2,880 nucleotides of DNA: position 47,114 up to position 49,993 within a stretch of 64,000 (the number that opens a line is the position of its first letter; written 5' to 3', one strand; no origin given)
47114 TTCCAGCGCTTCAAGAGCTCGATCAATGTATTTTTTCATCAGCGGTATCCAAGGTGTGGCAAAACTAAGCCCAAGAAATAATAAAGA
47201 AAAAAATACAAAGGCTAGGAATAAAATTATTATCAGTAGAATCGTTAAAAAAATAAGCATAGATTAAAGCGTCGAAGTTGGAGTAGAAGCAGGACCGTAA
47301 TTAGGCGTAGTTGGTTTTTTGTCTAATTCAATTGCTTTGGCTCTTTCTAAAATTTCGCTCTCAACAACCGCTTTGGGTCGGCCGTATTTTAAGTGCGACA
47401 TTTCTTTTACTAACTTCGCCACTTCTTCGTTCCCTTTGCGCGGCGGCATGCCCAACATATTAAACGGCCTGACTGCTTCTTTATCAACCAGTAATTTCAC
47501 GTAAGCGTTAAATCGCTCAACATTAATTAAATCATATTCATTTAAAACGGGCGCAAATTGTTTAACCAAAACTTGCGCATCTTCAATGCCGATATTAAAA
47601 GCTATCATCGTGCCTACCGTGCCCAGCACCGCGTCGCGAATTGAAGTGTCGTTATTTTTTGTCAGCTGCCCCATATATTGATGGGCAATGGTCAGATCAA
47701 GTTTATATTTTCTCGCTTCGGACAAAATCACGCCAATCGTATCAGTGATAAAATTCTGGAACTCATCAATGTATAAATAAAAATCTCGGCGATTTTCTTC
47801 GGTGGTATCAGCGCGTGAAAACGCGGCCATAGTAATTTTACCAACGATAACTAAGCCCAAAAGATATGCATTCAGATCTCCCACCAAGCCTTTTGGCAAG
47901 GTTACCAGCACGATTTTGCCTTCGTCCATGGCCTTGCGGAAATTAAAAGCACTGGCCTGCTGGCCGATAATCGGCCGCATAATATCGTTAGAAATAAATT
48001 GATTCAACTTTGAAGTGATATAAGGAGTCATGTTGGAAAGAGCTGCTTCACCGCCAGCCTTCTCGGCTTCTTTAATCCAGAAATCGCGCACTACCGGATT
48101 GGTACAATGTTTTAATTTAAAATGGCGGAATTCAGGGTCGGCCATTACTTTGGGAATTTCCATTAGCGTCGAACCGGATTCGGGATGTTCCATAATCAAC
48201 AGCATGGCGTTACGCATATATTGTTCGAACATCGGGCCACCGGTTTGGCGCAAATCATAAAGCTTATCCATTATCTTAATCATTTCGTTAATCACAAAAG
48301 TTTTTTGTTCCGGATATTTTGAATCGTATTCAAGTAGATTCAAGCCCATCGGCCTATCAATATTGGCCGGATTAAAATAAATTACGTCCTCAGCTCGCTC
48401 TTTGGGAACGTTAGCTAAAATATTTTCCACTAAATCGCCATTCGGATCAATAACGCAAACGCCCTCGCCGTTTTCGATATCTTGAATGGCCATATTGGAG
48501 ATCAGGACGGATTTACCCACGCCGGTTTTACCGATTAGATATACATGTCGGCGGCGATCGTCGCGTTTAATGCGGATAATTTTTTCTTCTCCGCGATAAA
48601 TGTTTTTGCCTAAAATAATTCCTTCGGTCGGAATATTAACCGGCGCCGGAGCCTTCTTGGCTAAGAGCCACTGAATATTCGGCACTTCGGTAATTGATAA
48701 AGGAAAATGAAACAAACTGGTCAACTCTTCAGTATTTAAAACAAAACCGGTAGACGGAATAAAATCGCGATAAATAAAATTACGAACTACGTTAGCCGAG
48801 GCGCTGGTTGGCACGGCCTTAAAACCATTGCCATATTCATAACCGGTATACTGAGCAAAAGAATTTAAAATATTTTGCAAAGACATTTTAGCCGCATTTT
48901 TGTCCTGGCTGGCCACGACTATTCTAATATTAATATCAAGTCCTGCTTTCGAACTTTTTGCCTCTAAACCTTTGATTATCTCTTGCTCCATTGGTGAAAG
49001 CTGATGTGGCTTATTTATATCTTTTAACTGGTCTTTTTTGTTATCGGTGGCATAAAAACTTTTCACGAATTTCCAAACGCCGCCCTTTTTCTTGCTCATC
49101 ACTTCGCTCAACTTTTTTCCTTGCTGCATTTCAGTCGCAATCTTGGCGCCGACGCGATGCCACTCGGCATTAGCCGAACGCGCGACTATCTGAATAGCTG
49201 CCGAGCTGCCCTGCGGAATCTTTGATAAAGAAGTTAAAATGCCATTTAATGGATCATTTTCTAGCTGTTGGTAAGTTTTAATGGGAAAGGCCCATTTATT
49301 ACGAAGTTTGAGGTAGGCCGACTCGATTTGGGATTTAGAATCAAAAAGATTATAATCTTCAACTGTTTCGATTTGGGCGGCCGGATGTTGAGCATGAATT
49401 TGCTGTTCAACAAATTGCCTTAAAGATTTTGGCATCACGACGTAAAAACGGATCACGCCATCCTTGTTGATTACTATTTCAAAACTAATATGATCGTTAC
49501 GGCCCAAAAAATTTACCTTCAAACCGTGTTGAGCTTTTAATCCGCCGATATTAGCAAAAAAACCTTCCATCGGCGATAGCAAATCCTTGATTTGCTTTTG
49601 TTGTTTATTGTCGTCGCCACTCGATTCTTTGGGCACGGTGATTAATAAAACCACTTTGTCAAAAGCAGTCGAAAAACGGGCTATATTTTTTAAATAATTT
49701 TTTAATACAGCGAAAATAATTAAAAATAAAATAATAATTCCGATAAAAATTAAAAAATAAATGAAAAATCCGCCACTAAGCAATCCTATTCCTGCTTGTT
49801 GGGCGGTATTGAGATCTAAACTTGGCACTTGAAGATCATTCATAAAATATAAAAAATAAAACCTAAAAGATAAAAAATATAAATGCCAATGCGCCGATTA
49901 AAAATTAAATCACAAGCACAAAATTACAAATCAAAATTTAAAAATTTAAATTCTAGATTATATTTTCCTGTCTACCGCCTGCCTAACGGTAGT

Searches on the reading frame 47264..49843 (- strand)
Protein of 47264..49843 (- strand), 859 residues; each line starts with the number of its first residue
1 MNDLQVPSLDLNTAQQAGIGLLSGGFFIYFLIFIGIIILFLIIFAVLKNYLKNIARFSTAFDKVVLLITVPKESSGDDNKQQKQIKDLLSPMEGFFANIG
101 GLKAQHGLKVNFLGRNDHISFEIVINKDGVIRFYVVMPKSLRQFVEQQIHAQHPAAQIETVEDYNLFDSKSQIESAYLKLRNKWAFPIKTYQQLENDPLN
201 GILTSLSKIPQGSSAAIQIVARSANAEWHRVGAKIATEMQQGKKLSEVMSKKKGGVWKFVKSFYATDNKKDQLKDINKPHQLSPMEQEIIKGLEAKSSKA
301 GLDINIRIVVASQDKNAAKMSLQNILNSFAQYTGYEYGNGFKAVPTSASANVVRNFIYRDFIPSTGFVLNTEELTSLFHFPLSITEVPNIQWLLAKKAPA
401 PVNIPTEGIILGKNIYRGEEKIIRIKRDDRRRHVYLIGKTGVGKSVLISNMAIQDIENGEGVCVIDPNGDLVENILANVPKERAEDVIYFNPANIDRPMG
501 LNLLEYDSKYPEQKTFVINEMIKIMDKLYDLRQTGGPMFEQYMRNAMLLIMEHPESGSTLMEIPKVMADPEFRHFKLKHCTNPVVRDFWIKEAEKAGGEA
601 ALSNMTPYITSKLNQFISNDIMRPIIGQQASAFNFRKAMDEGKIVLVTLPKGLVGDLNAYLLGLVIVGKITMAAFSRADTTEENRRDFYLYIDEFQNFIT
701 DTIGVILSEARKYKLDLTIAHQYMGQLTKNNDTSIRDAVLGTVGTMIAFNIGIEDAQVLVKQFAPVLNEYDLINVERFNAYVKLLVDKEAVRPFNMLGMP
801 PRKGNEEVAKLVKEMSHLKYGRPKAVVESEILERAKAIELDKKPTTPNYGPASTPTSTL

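Call 68: search_protein_families(library=pfam, proteins=[window:47264-49843:-], max_evalue=0.00001)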
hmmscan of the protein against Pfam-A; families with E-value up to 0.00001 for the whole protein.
window:47264-49843:- (859 aa): 2 families
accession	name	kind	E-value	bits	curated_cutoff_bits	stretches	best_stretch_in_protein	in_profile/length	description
PF02534.20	T4SS-DNA_transf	-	2.1e-08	33.9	20.1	1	415-752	32-369/468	Type IV secretory system Conjugative DNA transfer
PF10412.15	TrwB_AAD_bind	-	9.1e-06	25.2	20.5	0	426-492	10-70/387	Type IV secretion-system coupling protein DNA-binding domain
